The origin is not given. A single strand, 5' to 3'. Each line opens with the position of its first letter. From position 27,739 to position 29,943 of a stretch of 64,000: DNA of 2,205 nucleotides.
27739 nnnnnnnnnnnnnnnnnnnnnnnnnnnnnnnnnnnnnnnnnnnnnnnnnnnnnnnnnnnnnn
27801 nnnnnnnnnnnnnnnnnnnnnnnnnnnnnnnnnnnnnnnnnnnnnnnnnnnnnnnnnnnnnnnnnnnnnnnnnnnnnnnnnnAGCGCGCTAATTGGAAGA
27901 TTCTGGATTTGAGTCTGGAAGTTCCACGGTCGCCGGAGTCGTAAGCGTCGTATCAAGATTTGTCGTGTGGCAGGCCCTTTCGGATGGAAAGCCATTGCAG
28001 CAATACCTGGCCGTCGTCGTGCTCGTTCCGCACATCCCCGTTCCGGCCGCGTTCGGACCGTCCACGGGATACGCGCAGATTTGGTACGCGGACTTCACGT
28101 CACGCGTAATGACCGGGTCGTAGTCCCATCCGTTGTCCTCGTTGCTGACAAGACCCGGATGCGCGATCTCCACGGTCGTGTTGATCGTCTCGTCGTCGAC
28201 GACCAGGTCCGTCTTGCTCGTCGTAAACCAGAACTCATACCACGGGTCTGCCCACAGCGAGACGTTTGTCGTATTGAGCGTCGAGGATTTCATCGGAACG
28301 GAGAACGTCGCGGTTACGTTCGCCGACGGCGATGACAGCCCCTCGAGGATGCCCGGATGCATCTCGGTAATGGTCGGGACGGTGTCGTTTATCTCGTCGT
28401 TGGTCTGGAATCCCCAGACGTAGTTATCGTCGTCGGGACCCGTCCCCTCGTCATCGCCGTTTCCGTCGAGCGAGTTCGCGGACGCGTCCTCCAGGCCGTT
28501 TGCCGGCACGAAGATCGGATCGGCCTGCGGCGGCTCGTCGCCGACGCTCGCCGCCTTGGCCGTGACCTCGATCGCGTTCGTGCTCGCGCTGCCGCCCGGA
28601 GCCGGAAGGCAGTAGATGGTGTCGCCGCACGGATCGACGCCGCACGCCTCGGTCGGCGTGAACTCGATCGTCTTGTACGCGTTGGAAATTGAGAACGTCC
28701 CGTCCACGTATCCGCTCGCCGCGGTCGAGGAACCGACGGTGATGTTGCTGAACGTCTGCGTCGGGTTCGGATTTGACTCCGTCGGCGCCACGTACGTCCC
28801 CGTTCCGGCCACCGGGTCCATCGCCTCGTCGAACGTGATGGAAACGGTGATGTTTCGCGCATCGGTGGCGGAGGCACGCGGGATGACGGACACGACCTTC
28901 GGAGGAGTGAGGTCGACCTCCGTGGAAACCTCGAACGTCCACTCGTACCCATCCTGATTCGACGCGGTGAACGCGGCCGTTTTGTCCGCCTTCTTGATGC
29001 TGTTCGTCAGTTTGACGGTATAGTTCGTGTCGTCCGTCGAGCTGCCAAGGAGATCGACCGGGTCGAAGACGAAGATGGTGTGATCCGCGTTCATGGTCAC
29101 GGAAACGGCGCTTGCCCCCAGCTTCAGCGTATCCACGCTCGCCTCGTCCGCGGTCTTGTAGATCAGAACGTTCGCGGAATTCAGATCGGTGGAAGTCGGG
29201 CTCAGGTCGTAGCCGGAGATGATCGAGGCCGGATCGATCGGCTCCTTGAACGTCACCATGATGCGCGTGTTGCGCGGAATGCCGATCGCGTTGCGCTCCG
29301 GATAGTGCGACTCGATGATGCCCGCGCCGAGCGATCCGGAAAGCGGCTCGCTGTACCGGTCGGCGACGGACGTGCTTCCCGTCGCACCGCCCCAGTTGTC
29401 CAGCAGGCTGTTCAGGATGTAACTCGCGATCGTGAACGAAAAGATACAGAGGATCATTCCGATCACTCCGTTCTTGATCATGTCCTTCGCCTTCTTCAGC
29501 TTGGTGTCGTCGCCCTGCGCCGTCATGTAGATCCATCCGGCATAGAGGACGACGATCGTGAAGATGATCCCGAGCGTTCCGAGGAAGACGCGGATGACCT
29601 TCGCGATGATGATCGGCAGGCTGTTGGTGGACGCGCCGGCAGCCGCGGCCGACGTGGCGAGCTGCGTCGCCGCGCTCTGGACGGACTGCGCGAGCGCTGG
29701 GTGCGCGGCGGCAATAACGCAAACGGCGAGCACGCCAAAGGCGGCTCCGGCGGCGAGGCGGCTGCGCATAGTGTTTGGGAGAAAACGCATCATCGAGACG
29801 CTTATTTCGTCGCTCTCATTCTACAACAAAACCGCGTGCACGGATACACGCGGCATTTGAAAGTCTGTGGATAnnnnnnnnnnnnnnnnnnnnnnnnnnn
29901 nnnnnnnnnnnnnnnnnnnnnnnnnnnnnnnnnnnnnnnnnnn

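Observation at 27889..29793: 634-aa secreted protein with pilin-like N-terminus and SbsA/Big-type Ig domains - candidate minor subunit or stalk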

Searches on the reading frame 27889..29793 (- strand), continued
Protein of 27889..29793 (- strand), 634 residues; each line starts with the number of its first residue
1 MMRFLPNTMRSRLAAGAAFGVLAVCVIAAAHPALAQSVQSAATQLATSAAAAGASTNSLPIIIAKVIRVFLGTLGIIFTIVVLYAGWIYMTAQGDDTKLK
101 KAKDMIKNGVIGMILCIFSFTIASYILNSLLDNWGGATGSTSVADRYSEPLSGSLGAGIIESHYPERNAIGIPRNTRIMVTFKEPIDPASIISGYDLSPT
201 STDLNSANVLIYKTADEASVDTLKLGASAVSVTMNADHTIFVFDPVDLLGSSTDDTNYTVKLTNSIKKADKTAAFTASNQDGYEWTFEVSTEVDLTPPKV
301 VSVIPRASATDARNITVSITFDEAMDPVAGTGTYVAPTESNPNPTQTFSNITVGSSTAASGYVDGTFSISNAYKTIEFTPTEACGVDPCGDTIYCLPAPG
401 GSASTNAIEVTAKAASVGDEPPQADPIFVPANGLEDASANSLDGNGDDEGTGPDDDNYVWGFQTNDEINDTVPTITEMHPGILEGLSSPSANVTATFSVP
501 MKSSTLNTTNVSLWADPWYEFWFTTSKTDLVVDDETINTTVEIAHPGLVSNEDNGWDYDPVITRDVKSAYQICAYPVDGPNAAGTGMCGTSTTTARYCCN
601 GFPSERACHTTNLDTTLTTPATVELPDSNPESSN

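Call 30: predict_structure(alignment_id=A1)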
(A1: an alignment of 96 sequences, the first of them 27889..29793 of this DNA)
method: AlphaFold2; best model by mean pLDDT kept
length: 634 residues; sequences in the alignment: 96
mean_pLDDT: 87.4   pTM: 0.76
mean pLDDT of the five models: 87.4, 86.9, 86.2, 85.2, 84.8
residues with pLDDT >= 90: 403; 70-90: 153; 50-70: 46; < 50: 32
segments of 3 or more residues with pLDDT < 50: 1-9, 30-37, 53-57, 135-140
pLDDT, mean of each block of 10 residues (from residue 1): 41 66 67 46 56 51 74 85 89 88 89 85 75 50 76 87 96 98 98 97 97 85 94 96 96 96 97 91 96 97 95 98 97 90 79 95 97 98 96 97 95 96 87 96 96 96 97 96 90 97 97 91 95 94 95 91 96 94 90 87 93 80 76 48
secondary structure, 60 per line:
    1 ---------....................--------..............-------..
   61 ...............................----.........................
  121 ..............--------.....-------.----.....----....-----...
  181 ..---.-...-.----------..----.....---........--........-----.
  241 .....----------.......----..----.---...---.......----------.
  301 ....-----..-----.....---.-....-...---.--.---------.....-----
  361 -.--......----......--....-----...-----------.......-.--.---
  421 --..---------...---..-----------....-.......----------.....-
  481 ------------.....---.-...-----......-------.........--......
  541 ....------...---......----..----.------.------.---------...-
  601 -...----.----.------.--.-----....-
elements in order: H10-29 H38-51 H59-91 H96-134 H143-147 E160-164 E169-172 E178-182 E209-213 H217-223 E230-234 E240-245 E256-262 E283-289 E300-304 E317-321 H327-330 E332-334 E351-355 E365-370 E375-380 E383-386 E392-394 E406-412 E434-436 H453-456 E458-464 E475-479 E493-497 E511-516 E524-532 E535-544 E557-562 E597-599 E602-604 H630-633

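Call 32: fold_search(model_id=the predicted structure, library=pdb)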
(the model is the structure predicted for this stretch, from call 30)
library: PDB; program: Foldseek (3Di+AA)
matches with E <= 10: 1027; with E <= 0.001: 70
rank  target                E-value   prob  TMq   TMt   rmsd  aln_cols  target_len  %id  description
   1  5uwv_B                4.6e-09  1.00  0.15  0.26  22.4       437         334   11  Crystal structure of Mycobacterium abscessus L,D-transpeptidase 2 (released 2017-08-16)
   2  4uic                  5.4e-09  1.00  0.15  0.14  29.8       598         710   12  Crystal structure of the S-layer protein rSbsC(31-844) (released 2016-04-13)
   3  4uj6                  7.9e-09  1.00  0.15  0.14  30.6       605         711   12  Structure of surface layer protein SbsC, domains 1-6 (released 2016-04-27)
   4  8pxy_A                2.4e-08  1.00  0.16  0.27  14.1       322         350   11  Crystal structure of the transpeptidase LdtMt2 C354S mutant from Mycobacterium tuberculosis in complex with natural su (released 2024-08-07)
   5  3vyn_B                2.4e-08  1.00  0.15  0.26  13.9       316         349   12  Crystal structure of Mycobacterium tuberculosis L,D-transpeptidase LdtMt2 N55 truncation mutant (resideus 55-408) (released 2013-06-19)
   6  5du7_A                3.5e-08  1.00  0.14  0.24  14.8       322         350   11  Crystal structure of ldtMt2 at 1.79 Angstrom resolution (released 2016-09-28)
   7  5uwv_E                3.9e-08  1.00  0.14  0.25  19.8       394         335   12  Crystal structure of Mycobacterium abscessus L,D-transpeptidase 2 (released 2017-08-16)
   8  8aho_B                6.5e-08  1.00  0.14  0.24  14.8       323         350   13  Crystal structure of the transpeptidase LdtMt2 from Mycobacterium tuberculosis in complex with cyanamide analogue 31 (released 2023-08-02)
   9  4zfq                  9.0e-08  1.00  0.14  0.24  21.3       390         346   12  Structure of M. tuberculosis (3,3) L,D-Transpeptidase, LdtMt5. (Meropenen-adduct form) (released 2015-09-02)
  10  4hu2                  1.2e-07  1.00  0.12  0.36  12.5       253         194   13  Crystal structure of LdtMt2, a L,D-transpeptidase from Mycobacterium tuberculosis: domain A and B (released 2012-12-12)
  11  4qrb                  2.0e-07  1.00  0.15  0.26  19.8       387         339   13  Structure and specificity of L-D-Transpeptidase from Mycobacterium tuberculosis and antibiotic resistance: Calcium bindi (released 2015-12-23)
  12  4qr7                  2.0e-07  1.00  0.15  0.26  19.5       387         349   12  Structure and specificity of L-D-Transpeptidase from Mycobacterium tuberculosis and antibiotic resistance: Calcium bindi (released 2015-07-29)
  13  6d5a                  2.3e-07  1.00  0.14  0.24  23.9       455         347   12  Crystal structure of L,D-transpeptidase 5 from Mycobacterium tuberculosis in apo form (released 2019-02-27)
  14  4z7a                  4.7e-07  1.00  0.14  0.24  14.1       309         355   14  Structural and biochemical characterization of a non-functionally redundant M. tuberculosis (3,3) L,D-Transpeptidase, Ld (released 2015-09-02)
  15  5y32_B                6.7e-06  0.87  0.12  0.18  16.8       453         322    9  Crystal structure of PTP delta Ig1-Ig2 in complex with IL1RAPL1 (released 2017-08-16)
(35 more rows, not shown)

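Call 56: search_protein_families(library=pfam, proteins=[P0032, P0042, P0051, P0089, P0097], max_evalue=0.01)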
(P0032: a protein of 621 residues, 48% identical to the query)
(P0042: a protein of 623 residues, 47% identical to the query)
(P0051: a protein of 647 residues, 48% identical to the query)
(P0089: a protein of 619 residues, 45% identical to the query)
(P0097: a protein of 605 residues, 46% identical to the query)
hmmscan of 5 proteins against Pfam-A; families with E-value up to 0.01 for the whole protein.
P0032 (621 aa): 3 families
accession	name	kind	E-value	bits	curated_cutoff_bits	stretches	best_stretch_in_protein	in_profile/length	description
PF13205.12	Big_5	-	1e-12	49.1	23.6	2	156-278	10-104/105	Bacterial Ig-like domain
PF04956.18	TrbC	-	6.5e-06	26.7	27.9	1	8-119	5-97/98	TrbC/VIRB2 pilin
PF18895.5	T4SS_pilin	-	9.4e-06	26.1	26.6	1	50-120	2-71/71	Type IV secretion system pilin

P0042 (623 aa): 3 families
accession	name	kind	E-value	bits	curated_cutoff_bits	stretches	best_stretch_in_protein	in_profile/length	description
PF13205.12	Big_5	-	9.9e-17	62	23.6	3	159-281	10-104/105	Bacterial Ig-like domain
PF18895.5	T4SS_pilin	-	1.8e-06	28.4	26.6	1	60-123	9-71/71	Type IV secretion system pilin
PF04956.18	TrbC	-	2.1e-05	25.1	27.9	1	17-123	10-98/98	TrbC/VIRB2 pilin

P0051 (647 aa): 3 families
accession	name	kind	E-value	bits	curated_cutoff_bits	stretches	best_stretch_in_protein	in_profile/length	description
PF13205.12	Big_5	-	1e-08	36.3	23.6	1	310-389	2-71/105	Bacterial Ig-like domain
PF18895.5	T4SS_pilin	-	8.2e-08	32.7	26.6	1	68-136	4-71/71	Type IV secretion system pilin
PF04956.18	TrbC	-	1.8e-05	25.3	27.9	1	32-136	13-98/98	TrbC/VIRB2 pilin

P0089 (619 aa): 3 families
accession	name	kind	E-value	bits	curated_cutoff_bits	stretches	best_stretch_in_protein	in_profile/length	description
PF13205.12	Big_5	-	6.1e-16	59.5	23.6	3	298-370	2-64/105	Bacterial Ig-like domain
PF18895.5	T4SS_pilin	-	7.3e-10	39.2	26.6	1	55-123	4-71/71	Type IV secretion system pilin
PF04956.18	TrbC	-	2.2e-06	28.2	27.9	1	14-122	6-97/98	TrbC/VIRB2 pilin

P0097 (605 aa): 3 families
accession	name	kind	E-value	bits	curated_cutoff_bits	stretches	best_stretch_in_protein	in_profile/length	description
PF13205.12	Big_5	-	1.7e-15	58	23.6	2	158-282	7-104/105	Bacterial Ig-like domain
PF04956.18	TrbC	-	5.4e-09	36.6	27.9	1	15-125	6-98/98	TrbC/VIRB2 pilin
PF18895.5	T4SS_pilin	-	7.3e-07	29.6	26.6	1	55-124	2-70/71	Type IV secretion system pilin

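Call 59: find_related_loci(query=A1, collection=genome_contigs, flank=4000)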
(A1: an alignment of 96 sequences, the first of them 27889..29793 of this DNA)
Query A1 (634 aa) in genome_contigs; peptide patterns used: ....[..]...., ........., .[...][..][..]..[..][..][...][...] (x = any residue, [..] = any of these).
106 stretches matched a pattern; 90 encode a relative of the query (tblastn E <= 1e-3); the best 80 are kept; 78 distinct loci.
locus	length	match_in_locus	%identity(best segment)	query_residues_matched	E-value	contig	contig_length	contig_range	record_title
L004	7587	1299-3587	98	1-634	0e+0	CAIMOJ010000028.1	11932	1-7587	Candidatus Uhrbacteria bacterium isolate LJ_bin-4636 genome assembly, contig: bin-4636:28/76, whole genome shotgun seque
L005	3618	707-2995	61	1-629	0e+0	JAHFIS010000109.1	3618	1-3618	MAG: Candidatus Uhrbacteria bacterium isolate nzgw368 NODE_132488_length_3619_cov_1.935106, whole genome shotgun sequenc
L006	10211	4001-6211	59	2-611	0e+0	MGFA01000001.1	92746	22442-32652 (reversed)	MAG: Candidatus Uhrbacteria bacterium RIFOXYB12_FULL_58_10 rifoxyb3_full_scaffold_101, whole genome shotgun sequence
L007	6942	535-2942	58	1-611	0e+0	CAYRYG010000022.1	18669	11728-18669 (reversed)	MAG TPA_asm: uncultured Gammaproteobacteria bacterium isolate SRP062349_co5_1 genome assembly, contig: NODE_940_length_1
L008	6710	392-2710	54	1-612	0e+0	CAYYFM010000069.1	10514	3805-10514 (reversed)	MAG TPA_asm: uncultured Gammaproteobacteria bacterium isolate binchicken_co203_597 genome assembly, contig: k141_277043,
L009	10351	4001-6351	48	1-629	2e-167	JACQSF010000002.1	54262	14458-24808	MAG: Candidatus Uhrbacteria bacterium isolate NC_groundwater_1378_Ag_S-0.2um_51_101 S_p2_S4_coassembly_k141_84905, whole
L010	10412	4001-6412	49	2-610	3e-167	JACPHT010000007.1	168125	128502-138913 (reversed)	MAG: Candidatus Uhrbacteria bacterium isolate NC_groundwater_421_Ag_B-0.1um_41_26 GD18-4_B1_scaffold_594736, whole genom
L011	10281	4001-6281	47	5-614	1e-166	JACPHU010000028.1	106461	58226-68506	MAG: Candidatus Uhrbacteria bacterium isolate NC_groundwater_422_Ag_B-0.1um_45_124 GD18-4_B1_scaffold_2080661, whole gen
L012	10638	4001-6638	46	1-608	2e-166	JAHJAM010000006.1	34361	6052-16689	MAG: Patescibacteria group bacterium isolate Modern_marine.mb.212 Modern_marine.mb.212_k141_671756, whole genome shotgun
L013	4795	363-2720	48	7-610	7e-169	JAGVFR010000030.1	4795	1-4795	MAG: bacterium isolate DeMMO2_27 c_000000116077, whole genome shotgun sequence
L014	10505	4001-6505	50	6-627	7e-164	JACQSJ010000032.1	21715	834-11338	MAG: Candidatus Uhrbacteria bacterium isolate NC_groundwater_1382_Ag_S-0.2um_56_31 S_p2_S4_coassembly_k141_1920094, whol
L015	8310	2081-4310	50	5-608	2e-163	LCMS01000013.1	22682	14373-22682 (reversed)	MAG: Candidatus Uhrbacteria bacterium GW2011_GWE2_46_68 UX57_C0013, whole genome shotgun sequence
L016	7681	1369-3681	46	1-630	2e-166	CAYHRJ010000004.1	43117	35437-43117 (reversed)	MAG TPA_asm: uncultured Gammaproteobacteria bacterium isolate ERP119705_co14_53 genome assembly, contig: NODE_535_length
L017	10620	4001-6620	47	1-629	3e-162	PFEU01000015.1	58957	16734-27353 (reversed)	MAG: Candidatus Uhrbacteria bacterium CG10_big_fil_rev_8_21_14_0_10_48_16 CG10_8_21_14_0.10_scaffold_871_c, whole genome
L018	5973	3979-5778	48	20-628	3e-163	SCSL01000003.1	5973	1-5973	MAG: Patescibacteria group bacterium isolate FW215_bin.11 FW215_bin.11-9683, whole genome shotgun sequence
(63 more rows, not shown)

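Call 66: search_protein_families(library=ncbifam, proteins=[window:27889-29793:-], max_evalue=0.01)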
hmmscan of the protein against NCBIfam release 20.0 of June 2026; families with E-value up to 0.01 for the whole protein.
window:27889-29793:- (634 aa): 1 family
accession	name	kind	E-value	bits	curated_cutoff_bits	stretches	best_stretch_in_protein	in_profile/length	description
NF045849.1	ICE_MMCAP2_0565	equivalog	2.2e-09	36.8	40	1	60-128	10-78/80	Mbov_0395 family pilin-like conjugal transfer protein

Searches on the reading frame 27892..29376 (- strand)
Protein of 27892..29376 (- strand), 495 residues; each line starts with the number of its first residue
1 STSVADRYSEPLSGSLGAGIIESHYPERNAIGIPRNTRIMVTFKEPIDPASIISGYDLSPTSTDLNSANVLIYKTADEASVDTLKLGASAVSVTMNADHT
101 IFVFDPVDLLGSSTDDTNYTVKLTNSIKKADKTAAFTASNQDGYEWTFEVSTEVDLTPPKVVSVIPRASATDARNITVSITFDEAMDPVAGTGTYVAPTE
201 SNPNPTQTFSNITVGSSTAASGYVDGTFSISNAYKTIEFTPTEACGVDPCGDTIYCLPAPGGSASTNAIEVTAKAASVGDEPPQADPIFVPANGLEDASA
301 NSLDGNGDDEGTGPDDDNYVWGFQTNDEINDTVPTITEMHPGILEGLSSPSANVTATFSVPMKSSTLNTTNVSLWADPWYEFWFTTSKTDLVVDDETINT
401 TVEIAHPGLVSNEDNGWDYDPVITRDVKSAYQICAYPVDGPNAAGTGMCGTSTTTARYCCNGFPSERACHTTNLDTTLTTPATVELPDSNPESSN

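Call 74: search_protein_representatives(protein=window:27892-29376:-)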
Query: 495 residues. Proteins with E-value up to 0.001 (for the whole library): 966; up to 1e-10: 750; up to 1e-30: 386. The best 150 are listed.
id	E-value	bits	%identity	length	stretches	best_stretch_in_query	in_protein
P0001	0.0e+00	1100.5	100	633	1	1-495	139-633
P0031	3.2e-136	471.5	55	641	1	3-477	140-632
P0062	1.1e-125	436.8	53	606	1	3-470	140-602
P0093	1.4e-116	406.7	50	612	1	4-475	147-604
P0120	2.1e-111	389.7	50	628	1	5-472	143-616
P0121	1.7e-108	380.1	48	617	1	6-470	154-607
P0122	4.0e-108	378.9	51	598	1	2-469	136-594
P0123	1.6e-106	373.6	49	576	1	8-477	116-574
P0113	4.7e-106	372.1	52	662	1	2-472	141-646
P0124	1.3e-104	367.3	50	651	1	3-489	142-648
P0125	4.2e-102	359.0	47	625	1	4-474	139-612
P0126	1.1e-101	357.7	51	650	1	2-474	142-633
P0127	1.9e-100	353.6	48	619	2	9-310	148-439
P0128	2.9e-99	349.7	51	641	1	2-473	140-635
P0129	6.0e-97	342.0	44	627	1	2-489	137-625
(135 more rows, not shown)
